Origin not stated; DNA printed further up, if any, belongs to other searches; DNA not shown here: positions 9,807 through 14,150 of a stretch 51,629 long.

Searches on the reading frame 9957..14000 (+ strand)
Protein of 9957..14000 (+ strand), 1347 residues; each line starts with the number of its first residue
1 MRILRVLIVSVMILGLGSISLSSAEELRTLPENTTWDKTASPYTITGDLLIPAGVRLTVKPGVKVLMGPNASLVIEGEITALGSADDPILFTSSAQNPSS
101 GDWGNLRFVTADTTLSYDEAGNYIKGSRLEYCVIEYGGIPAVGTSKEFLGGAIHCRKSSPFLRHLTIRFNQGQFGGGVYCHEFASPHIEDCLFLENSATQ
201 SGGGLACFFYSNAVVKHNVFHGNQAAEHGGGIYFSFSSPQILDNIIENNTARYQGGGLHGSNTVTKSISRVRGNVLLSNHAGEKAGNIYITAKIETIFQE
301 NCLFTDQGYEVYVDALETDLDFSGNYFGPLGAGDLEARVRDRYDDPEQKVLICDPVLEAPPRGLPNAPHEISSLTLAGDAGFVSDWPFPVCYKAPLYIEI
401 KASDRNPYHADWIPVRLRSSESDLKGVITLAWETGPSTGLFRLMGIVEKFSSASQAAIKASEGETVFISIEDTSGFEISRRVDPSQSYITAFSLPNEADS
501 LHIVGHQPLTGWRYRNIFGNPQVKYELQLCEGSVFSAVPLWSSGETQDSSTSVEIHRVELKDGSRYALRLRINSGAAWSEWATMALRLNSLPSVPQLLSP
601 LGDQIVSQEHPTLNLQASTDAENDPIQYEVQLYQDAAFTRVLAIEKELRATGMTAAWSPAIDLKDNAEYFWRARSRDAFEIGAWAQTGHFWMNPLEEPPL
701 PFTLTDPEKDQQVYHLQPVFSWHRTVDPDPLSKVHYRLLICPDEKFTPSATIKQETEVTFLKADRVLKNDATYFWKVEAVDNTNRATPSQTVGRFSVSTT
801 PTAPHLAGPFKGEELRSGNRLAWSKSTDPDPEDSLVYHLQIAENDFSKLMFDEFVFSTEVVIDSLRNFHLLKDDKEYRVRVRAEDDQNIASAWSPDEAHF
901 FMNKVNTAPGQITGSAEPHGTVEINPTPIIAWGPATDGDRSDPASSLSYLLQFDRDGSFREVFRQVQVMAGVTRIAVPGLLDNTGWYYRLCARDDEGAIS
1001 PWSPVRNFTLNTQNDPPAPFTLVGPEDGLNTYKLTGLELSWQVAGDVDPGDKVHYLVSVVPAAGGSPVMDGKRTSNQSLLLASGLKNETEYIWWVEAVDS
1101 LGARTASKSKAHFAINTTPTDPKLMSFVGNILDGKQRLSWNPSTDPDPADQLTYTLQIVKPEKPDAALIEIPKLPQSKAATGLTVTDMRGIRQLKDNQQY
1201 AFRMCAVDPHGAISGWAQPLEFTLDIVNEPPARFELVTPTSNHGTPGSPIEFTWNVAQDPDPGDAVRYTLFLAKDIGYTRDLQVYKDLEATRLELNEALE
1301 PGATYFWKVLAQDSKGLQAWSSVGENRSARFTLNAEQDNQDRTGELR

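Call 31: search_protein_families(library=pfam, proteins=[window:9957-14000:+], max_evalue=0.0001)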
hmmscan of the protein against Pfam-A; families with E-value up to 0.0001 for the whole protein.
window:9957-14000:+ (1347 aa): 6 families
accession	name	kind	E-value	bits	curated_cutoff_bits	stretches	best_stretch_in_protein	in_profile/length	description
PF25788.1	Ig_Rha78A_N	-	1.1e-33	116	27.4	0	713-797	15-101/105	Rha78A-like, N-terminal immunoglobulin domain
PF00041.27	fn3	-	1.2e-18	67.5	25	0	1035-1107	14-78/84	Fibronectin type III domain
PF16656.11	Pur_ac_phosph_N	-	2.5e-11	44.4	30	0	955-1009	43-92/93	Purple acid Phosphatase, N-terminal domain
PF13229.12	Beta_helix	-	1.6e-07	31.5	25.9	1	152-327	2-158/158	Right handed beta helix region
PF10342.15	Kre9_KNH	-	1.9e-06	28.9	24.6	0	620-690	20-92/94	Kre9/KNH-like N-terminal Ig-like domain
PF16655.11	PhoD_N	-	5.1e-06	27.4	30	0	620-678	22-81/90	PhoD-like phosphatase, N-terminal domain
